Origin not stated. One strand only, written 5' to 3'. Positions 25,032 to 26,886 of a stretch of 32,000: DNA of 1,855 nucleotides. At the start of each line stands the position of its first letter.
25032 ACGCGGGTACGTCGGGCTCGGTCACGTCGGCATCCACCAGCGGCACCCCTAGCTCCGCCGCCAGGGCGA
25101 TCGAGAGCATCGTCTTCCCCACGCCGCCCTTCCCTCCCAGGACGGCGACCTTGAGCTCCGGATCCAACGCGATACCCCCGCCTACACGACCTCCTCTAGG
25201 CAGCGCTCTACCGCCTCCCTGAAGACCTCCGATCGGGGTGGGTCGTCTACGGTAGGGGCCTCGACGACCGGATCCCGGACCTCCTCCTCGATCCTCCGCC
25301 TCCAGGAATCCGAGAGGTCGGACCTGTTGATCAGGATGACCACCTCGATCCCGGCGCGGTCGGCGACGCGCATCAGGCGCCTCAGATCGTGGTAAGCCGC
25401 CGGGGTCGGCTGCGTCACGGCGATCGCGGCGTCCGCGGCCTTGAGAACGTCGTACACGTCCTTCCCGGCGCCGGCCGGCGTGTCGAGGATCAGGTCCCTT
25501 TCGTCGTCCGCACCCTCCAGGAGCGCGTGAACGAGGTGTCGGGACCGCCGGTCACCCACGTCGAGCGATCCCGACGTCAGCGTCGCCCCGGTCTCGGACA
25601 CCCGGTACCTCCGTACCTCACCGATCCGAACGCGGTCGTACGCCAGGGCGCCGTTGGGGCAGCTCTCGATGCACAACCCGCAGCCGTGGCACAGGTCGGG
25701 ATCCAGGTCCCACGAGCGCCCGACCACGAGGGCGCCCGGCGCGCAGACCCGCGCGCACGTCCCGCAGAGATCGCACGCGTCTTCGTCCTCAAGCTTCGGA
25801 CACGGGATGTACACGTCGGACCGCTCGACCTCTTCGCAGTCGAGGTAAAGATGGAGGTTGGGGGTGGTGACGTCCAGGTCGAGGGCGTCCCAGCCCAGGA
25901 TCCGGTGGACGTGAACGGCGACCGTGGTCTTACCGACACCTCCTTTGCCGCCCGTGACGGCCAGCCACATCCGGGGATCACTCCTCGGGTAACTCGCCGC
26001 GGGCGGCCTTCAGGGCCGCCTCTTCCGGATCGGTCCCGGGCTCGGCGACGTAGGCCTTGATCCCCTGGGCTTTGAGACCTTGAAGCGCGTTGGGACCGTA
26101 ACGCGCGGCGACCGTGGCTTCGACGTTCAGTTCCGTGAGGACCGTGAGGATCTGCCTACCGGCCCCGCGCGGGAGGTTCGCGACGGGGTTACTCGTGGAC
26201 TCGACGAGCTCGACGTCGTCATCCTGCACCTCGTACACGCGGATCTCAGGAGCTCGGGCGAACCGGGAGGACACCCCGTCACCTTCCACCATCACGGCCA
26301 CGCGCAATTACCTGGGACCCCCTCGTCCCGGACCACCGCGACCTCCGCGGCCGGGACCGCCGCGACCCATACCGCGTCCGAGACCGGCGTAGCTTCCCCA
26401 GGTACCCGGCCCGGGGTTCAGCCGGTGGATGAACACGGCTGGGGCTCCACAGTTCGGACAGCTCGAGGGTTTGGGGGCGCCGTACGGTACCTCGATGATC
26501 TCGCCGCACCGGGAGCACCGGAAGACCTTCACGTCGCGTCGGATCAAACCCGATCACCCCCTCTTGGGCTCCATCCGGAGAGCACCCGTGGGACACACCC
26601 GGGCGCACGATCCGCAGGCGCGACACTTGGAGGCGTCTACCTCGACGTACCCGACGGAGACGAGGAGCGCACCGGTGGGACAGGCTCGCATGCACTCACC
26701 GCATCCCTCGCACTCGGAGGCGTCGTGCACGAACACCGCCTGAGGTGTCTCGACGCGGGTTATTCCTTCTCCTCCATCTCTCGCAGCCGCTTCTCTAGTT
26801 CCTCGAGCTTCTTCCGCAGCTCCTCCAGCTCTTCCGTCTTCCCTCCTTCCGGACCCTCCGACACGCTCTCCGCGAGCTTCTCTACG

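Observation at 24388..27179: Six-gene translationally coupled operon (DUF5320-like, ferredoxin, Zn-ribbon/RGG, NifX-like, two MinD-ferredoxin ATPases) with no assigned function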

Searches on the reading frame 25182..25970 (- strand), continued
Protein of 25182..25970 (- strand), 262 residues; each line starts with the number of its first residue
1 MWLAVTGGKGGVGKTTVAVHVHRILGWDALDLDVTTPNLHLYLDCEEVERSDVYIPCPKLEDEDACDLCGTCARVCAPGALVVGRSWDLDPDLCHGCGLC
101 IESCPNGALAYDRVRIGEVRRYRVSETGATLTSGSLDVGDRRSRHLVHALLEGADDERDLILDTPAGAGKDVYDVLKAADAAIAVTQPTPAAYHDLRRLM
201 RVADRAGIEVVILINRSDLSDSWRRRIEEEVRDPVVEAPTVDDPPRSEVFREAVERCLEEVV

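Call 101: search_protein_families(library=ncbifam, proteins=[L003:2199-3173:-, L003:337-2118:-, L003:3268-4140:+, L003:4137-4967:+, L065:7047-7424:+, L065:4322-4648:+, L065:3837-4106:+], max_evalue=0.001)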
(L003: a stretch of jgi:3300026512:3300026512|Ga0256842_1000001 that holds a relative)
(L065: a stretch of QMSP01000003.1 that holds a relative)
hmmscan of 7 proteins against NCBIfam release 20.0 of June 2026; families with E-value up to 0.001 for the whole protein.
L003:2199-3173:- (324 aa): 5 families
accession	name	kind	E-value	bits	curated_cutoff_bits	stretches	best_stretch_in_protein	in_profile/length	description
TIGR02136.1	ptsS_2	subfamily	1.1e-53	182.4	206.6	1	1-305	1-295/295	phosphate ABC transporter substrate-binding protein PstS family protein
TIGR00975.1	3a0107s03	equivalog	3.2e-25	88.9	205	1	78-232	28-204/315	phosphate ABC transporter substrate-binding protein PstS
TIGR04505.1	PtsS_plasma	equivalog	3.1e-16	59.7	175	1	141-288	167-332/334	phosphate ABC transporter substrate-binding protein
NF008171.0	PRK10918.1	equivalog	1.4e-11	44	339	1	86-229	62-225/346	phosphate ABC transporter substrate-binding protein PstS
NF051454.1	tyrosinase_PvdP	equivalog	0.00075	18.1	625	0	5-100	8-102/536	pyoverdine maturation tyrosinase PvdP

L003:337-2118:- (593 aa): 30 families (the best 25 are shown)
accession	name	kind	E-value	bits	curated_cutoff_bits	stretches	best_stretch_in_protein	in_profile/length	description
TIGR00974.1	3a0107s02c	equivalog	2e-111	371.5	193.45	2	313-586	2-271/272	phosphate ABC transporter permease PstA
TIGR02138.1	phosphate_pstC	equivalog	1.8e-106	355.5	196.45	2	19-287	8-290/296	phosphate ABC transporter permease subunit PstC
NF008435.0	PRK11275.1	equivalog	7.8e-46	156.6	502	3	15-238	18-258/319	phosphate ABC transporter permease PstC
NF008430.0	PRK11268.1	equivalog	4.7e-44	150.6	439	2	296-581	14-289/295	phosphate ABC transporter permease PstA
TIGR02141.1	modB_ABC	equivalog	2.4e-22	79.6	182.6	2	77-231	3-161/208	molybdate ABC transporter permease subunit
TIGR01581.1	Mo_ABC_porter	hypoth_equivalog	4.4e-20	72.1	210.3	2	367-517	22-181/225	ABC transporter permease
TIGR02139.1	permease_CysT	equivalog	5.5e-18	65.5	246.1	2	408-520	96-213/265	sulfate ABC transporter permease subunit CysT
NF006939.0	PRK09421.1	equivalog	3e-17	62.8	262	2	423-588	76-223/230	molybdate ABC transporter permease subunit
TIGR00969.1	3a0106s02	subfamily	7.7e-17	61.6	240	2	366-521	61-225/272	sulfate ABC transporter permease subunit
NF008208.0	PRK10971.1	equivalog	1e-16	61.3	415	2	409-522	111-223/277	sulfate/thiosulfate ABC transporter permease CysT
TIGR01097.1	PhnE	equivalog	1.8e-16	60.4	216.7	2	361-498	54-186/252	phosphonate ABC transporter, permease protein PhnE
TIGR03416.1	ABC_choXWV_perm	equivalog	8.6e-16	58.2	363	2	367-504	87-215/267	choline ABC transporter permease subunit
NF007047.0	PRK09500.1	equivalog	2.1e-15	57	326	2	363-507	55-196/257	spermidine/putrescine ABC transporter permease PotC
NF008049.0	PRK10782.1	subfamily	5.3e-14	52.4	212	2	366-504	11-154/217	methionine ABC transporter permease MetI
NF008196.0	PRK10952.1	equivalog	7.9e-14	51.2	439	1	371-507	149-276/356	glycine betaine/L-proline ABC transporter permease ProW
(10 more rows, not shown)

L003:3268-4140:+ (290 aa): 7 families
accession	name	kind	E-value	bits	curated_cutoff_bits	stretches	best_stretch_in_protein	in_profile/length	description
NF006351.0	PRK08576.1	equivalog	7.1e-10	38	290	1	43-158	227-338/436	hypothetical protein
TIGR00268.2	TIGR00268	equivalog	1.1e-08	34.7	150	1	41-158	3-119/259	ATP-dependent sacrificial sulfur transferase LarE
TIGR03573.1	WbuX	subfamily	4.7e-08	32.8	203.2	1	1-160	1-171/344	N-acetyl sugar amidotransferase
NF007972.0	PRK10696.1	equivalog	7.7e-06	25.4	272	1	48-159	38-152/295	tRNA 2-thiocytidine(32) synthetase TtcA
NF010367.0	PRK13795.1-2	equivalog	7.3e-05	21.4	456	1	45-125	234-316/584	hypothetical protein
NF000848.1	PRK00074.1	equivalog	0.00021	20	400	1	49-119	211-284/512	glutamine-hydrolyzing GMP synthase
NF002537.0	PRK02090.1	equivalog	0.00065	19.4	154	1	48-110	36-99/244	phosphoadenylyl-sulfate reductase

L003:4137-4967:+ (276 aa): 11 families
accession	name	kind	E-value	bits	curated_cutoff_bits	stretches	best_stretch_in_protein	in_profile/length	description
NF049949.1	tRNAsynTtuAPyrococ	equivalog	2.1e-07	30.4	450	1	17-125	47-160/292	tRNA-5-methyluridine(54) 2-sulfurtransferase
NF010587.0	PRK13980.1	equivalog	9.2e-07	28.3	255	1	7-80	18-96/267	NAD+ synthase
TIGR00884.1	guaA_Cterm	equivalog_domain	2.1e-06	27.3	338.75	1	8-177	7-178/310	glutamine-hydrolyzing GMP synthase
TIGR00342.1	TIGR00342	equivalog_domain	5.2e-06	25.8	264.5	1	19-131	174-295/373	tRNA uracil 4-sulfurtransferase ThiI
TIGR00364.1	TIGR00364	equivalog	1.4e-05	24.8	150.3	0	23-79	4-60/201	7-cyano-7-deazaguanine synthase QueC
NF001138.1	PRK00143.1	equivalog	9.4e-05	21.5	284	1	19-81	1-71/345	tRNA 2-thiouridine(34) synthase MnmA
TIGR02432.1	lysidine_TilS_N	equivalog_domain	9.6e-05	22.4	93.6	1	20-178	2-166/189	tRNA lysidine(34) synthetase TilS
NF006222.0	PRK08349.1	subfamily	9.7e-05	22.3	251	0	23-176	6-157/198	hypothetical protein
NF000848.1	PRK00074.1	equivalog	0.00018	20.2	400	1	8-90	204-289/512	glutamine-hydrolyzing GMP synthase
TIGR00268.2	TIGR00268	equivalog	0.00026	20.3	150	1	16-113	12-113/259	ATP-dependent sacrificial sulfur transferase LarE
NF011259.0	PRK14665.1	equivalog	0.00075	18.5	364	0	17-79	5-65/360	tRNA 2-thiouridine(34) synthase MnmA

L065:7047-7424:+ (125 aa): 2 families
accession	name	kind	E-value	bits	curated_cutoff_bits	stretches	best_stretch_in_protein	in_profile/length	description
NF003257.0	PRK04217.1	equivalog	2.9e-24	85.3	115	1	12-108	4-99/110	hypothetical protein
TIGR02937.1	sigma70-ECF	superfamily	4.3e-05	23.2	42.9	1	55-97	121-163/165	sigma-70 family RNA polymerase sigma factor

L065:4322-4648:+ (108 aa): 0 families

L065:3837-4106:+ (89 aa): 0 families

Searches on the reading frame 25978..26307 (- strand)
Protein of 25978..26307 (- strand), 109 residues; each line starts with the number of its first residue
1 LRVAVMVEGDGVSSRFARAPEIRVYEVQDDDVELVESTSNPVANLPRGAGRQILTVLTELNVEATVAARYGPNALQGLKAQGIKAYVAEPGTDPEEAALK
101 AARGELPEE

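Call 4: search_protein_families(library=pfam, proteins=[window:25978-26307:-], max_evalue=0.01)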
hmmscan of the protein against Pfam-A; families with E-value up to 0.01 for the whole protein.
window:25978-26307:- (109 aa): 1 family
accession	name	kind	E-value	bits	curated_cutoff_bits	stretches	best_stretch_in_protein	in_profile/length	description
PF02579.22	Nitro_FeMo-Co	-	6e-19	68.6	26.3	1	9-99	2-90/94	Dinitrogenase iron-molybdenum cofactor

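Call 6: search_protein_families(library=ncbifam, proteins=[window:25978-26307:-], max_evalue=0.01)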
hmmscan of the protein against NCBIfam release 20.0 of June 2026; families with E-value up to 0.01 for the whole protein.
window:25978-26307:- (109 aa): 2 families
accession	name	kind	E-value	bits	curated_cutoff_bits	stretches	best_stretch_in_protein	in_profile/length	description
NF041136.1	MrpORP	equivalog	4e-06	26.3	450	1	1-98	265-357/365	iron-sulfur cluster carrier protein MrpORP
TIGR01290.1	nifB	equivalog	0.0047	15.7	343.65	1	2-101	331-437/441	nitrogenase cofactor biosynthesis protein NifB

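Call 25: search_solved_structures(query=window:25978-26307:-, max_evalue=1)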
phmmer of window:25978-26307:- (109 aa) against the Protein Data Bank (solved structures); distinct sequences matched with E-value up to 1: 11.
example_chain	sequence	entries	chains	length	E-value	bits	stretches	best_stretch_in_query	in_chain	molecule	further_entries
1rdu_A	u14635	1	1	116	3.5e-10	43.3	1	11-104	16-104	conserved hypothetical protein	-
1eo1_A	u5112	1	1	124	4.1e-10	43.1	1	9-106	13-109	HYPOTHETICAL PROTEIN MTH1175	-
2wfb_A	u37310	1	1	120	0.00081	22.9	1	2-107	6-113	PUTATIVE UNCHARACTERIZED PROTEIN ORP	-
2re2_A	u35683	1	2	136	0.0013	22.3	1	1-79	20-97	Uncharacterized protein Ta1041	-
1t3v_A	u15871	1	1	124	0.22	15.1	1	11-100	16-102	conserved hypothetical protein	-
1o13_A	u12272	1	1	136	0.29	14.7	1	11-100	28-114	probable NifB protein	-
4y0c_B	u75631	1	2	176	0.32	14.6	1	3-35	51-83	Clp protease-related protein At4g12060, chloroplastic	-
9qva_A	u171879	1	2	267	0.83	13.2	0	44-76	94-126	Polyester Hydrolase Leipzig 7 (PHL-7), catalysis-deficient S131A mutant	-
9qt8_A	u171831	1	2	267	0.84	13.2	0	44-76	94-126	Polyester Hydrolase Leipzig 7 (PHL-7), catalysis-deficient S131A mutant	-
9qv8_A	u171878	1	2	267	0.86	13.2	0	44-76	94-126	Polyester Hydrolase Leipzig 7 (PHL-7), catalysis-deficient S131A mutant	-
9qnm_A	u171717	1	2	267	0.87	13.2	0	44-76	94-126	Polyester Hydrolase Leipzig 7 (PHL-7), catalysis-deficient S131A mutant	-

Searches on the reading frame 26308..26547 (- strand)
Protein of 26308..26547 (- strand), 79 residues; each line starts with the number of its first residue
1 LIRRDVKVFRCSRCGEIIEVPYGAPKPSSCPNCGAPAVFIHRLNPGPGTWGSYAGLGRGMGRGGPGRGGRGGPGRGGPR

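Call 4: search_protein_families(library=pfam, proteins=[window:26308-26547:-], max_evalue=0.01)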
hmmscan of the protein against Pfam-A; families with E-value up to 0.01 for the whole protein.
window:26308-26547:- (79 aa): 5 families
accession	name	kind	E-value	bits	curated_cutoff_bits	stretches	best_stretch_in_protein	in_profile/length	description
PF23458.2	DUF7130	-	5.3e-06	26.7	35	1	8-37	53-80/89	Domain of unknown function (DUF7130)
PF09723.15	Zn_ribbon_8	-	0.00019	21.8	34.4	1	9-37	6-36/41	Zinc ribbon domain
PF13248.11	Zn_ribbon_3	-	0.00041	20.2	27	0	29-36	4-11/26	zinc-ribbon domain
PF23547.1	Zn_ribbon_FGT1_1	-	0.0066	16.5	27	0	9-38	3-31/35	FORGETTER1 first zinc ribbon domain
PF06397.17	Desulfoferrod_N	-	0.0071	16.4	23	1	5-20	3-18/36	Desulfoferrodoxin, N-terminal domain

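Call 5: search_protein_families(library=pfam, proteins=[window:26308-26547:-], max_evalue=10)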
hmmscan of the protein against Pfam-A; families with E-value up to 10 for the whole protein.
window:26308-26547:- (79 aa): 32 families (the best 25 are shown)
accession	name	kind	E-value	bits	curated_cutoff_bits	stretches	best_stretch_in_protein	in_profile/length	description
PF23458.2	DUF7130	-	5.3e-06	26.7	35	1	8-37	53-80/89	Domain of unknown function (DUF7130)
PF09723.15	Zn_ribbon_8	-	0.00019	21.8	34.4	1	9-37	6-36/41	Zinc ribbon domain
PF13248.11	Zn_ribbon_3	-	0.00041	20.2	27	2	29-36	4-11/26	zinc-ribbon domain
PF23547.1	Zn_ribbon_FGT1_1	-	0.0066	16.5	27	1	9-38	3-31/35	FORGETTER1 first zinc ribbon domain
PF06397.17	Desulfoferrod_N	-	0.0071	16.4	23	1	5-20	3-18/36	Desulfoferrodoxin, N-terminal domain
PF21349.2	RUBY_RBDX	-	0.013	15.3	26.5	1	9-37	1-26/30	Rubrerythrin, rubredoxin-like domain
PF01155.25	HypA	-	0.019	15.4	28.9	1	7-38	69-97/112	Hydrogenase/urease nickel incorporation, metallochaperone, hypA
PF13240.11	Zn_Ribbon_1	-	0.019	15.2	25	1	30-36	16-22/23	zinc-ribbon domain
PF12773.13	DZR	-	0.022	15.4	27.3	1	10-36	14-33/45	Double zinc ribbon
PF13717.11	Zn_ribbon_4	-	0.022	15.1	30.3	1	2-18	19-35/36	zinc-ribbon domain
PF12760.12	Zn_ribbon_IS1595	-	0.027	14.8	25.4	1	4-15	34-44/46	Transposase zinc-ribbon domain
PF24463.1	DUF7577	-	0.028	14.5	28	1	29-36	4-11/27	Domain of unknown function (DUF7577)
PF09297.16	Zn_ribbon_NUD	-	0.029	14.5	24.8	1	30-41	6-17/32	NADH pyrophosphatase zinc ribbon domain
PF08271.17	Zn_Ribbon_TF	-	0.029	14.4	29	2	9-22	20-33/43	TFIIB zinc-binding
PF23455.1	DUF7129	-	0.038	14.2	30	1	7-35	10-35/45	Domain of unknown function (DUF7129)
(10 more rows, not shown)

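Call 6: search_protein_families(library=ncbifam, proteins=[window:26308-26547:-], max_evalue=0.01)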
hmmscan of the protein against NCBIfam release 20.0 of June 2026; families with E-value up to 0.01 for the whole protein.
window:26308-26547:- (79 aa): 5 families
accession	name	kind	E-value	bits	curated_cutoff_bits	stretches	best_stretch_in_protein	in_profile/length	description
NF045720.1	rubredox_RCKP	subfamily_domain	8.8e-05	22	45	1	8-39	3-31/34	RCKP-type rubredoxin-like domain-containing protein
TIGR02605.1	CxxC_CxxC_SSSS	subfamily_domain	0.00075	19.5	31.3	1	9-37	6-36/52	FmdB family zinc ribbon protein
TIGR03831.1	YgiT_finger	domain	0.0019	18.4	20.2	0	4-18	28-42/46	YgiT-type zinc finger protein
TIGR00319.1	desulf_FeS4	domain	0.0022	17.7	36.05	1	7-20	6-19/34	desulfoferrodoxin FeS4 iron-binding domain-containing protein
NF001607.0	PRK00398.1-4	equivalog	0.0023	17.6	89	1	8-39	9-40/53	DNA-directed RNA polymerase subunit P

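Call 54: find_homologous_proteins(query=window:26308-26547:-, max_evalue=0.01)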
Query window:26308-26547:- (79 aa): 1 proteins with E <= 0.01 among 386 candidates.
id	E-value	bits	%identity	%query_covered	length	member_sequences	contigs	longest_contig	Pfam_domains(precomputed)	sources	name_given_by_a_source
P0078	1.8e-37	145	90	66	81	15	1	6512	PF27353.1,PF23458.3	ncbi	-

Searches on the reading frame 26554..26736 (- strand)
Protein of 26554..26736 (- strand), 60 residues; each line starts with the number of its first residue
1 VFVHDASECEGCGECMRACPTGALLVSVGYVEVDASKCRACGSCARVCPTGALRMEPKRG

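Call 4: search_protein_families(library=pfam, proteins=[window:26554-26736:-], max_evalue=0.01)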
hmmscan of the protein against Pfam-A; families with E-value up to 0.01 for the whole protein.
window:26554-26736:- (60 aa): 17 families
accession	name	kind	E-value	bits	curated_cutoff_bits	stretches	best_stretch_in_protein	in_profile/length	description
PF00037.32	Fer4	-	1.3e-18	66.4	21.1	2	31-54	1-24/24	4Fe-4S binding domain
PF12837.12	Fer4_6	-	6.4e-16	57.9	25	2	31-53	2-24/24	4Fe-4S binding domain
PF13237.11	Fer4_10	-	1.5e-13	50.8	25.5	2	3-49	3-53/53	4Fe-4S dicluster domain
PF12838.12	Fer4_7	-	2.1e-12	47.8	27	2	33-52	33-52/52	4Fe-4S dicluster domain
PF12797.12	Fer4_2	-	2.7e-11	43.1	24.5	2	30-50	2-22/22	4Fe-4S binding domain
PF13484.11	Fer4_16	-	1.1e-09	39.3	30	2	8-39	1-30/66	4Fe-4S double cluster binding domain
PF13187.11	Fer4_9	-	3.5e-09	37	27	2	8-52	1-51/52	4Fe-4S dicluster domain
PF14697.11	Fer4_21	-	4.3e-09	36.8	35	1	5-55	4-59/59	4Fe-4S dicluster domain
PF12800.12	Fer4_4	-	5.6e-07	29.8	24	2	36-51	2-17/17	4Fe-4S binding domain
PF25160.1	LdpA_Fe-S-bd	-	4.4e-06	26.8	27.6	1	19-56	13-46/49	LdpA Fe-S cluster-binding domain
PF12798.12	Fer4_3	-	7.9e-06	26.8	27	1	9-23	1-15/15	4Fe-4S binding domain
PF13534.11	Fer4_17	-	1.5e-05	25.8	22.2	0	35-51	43-59/61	4Fe-4S dicluster domain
PF13183.11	Fer4_8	-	4.4e-05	24.4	27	1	34-51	50-67/68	4Fe-4S dicluster domain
PF13459.11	Fer4_15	-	0.0006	20.9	22.4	0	31-50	1-20/66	4Fe-4S single cluster domain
PF17179.9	Fer4_22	-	0.001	20.3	27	0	5-21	77-93/95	4Fe-4S dicluster domain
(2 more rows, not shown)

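Call 6: search_protein_families(library=ncbifam, proteins=[window:26554-26736:-], max_evalue=0.01)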
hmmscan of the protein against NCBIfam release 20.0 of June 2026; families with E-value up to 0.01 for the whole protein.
window:26554-26736:- (60 aa): 99 families (the best 25 are shown)
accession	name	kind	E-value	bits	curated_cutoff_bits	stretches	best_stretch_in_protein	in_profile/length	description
NF005503.0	PRK07118.1-2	equivalog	5e-13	49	252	1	8-59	139-190/292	RnfABCDGE type electron transport complex subunit B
NF058577.1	FdxA_fam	equivalog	3.7e-11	43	65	1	7-52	7-52/52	4Fe-4S ferredoxin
TIGR02700.1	flavo_MJ0208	hypoth_equivalog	5.4e-11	42.2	251.35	1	5-54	146-195/234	dihydromethanopterin reductase (acceptor)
TIGR02179.1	PorD_KorD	subfamily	6.6e-11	42.2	60.05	1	3-58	21-77/78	2-oxoacid:acceptor oxidoreductase, delta subunit, pyruvate/2-ketoisovalerate family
NF045874.1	Vhu_polyferre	exception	3e-10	39.4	600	1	7-54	30-77/381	F420-non-reducing hydrogenase associated-polyferredoxin VhuB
NF043069.1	T4HPD_activ_SAM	equivalog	3.5e-10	39.7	425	1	4-54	48-98/299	trans-4-hydroxy-L-proline dehydratase activase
TIGR04041.1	activase_YjjW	hypoth_equivalog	7.4e-10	38.7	250.2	1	6-52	40-86/276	YjjW family glycine radical enzyme activase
NF007382.0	PRK09898.1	equivalog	7.6e-10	38.7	213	1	3-55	150-200/208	ferredoxin-like protein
NF005506.0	PRK07118.1-5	equivalog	1e-09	38.2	388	2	9-59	143-193/279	Fe-S cluster domain-containing protein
NF006221.0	PRK08348.1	subfamily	1e-09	38.2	124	1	2-56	39-95/136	NADH-plastoquinone oxidoreductase subunit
TIGR00402.1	napF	equivalog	2e-09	37.5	102.2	1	7-54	35-85/149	ferredoxin-type protein NapF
NF005505.0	PRK07118.1-4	equivalog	3e-09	36.8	378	1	8-55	217-264/265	Fe-S cluster domain-containing protein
NF007202.0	PRK09623.1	equivalog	5.2e-09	36.4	166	1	3-56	47-101/105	3-methyl-2-oxobutanoate dehydrogenase subunit delta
TIGR04105.1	FeFe_hydrog_B1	subfamily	5.2e-09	35.3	450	1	7-53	111-159/462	monomeric [FeFe] hydrogenase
NF041836.1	rnfB_Methano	equivalog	6.1e-09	35.7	445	1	8-55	217-264/265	Rnf electron transport complex subunit RnfB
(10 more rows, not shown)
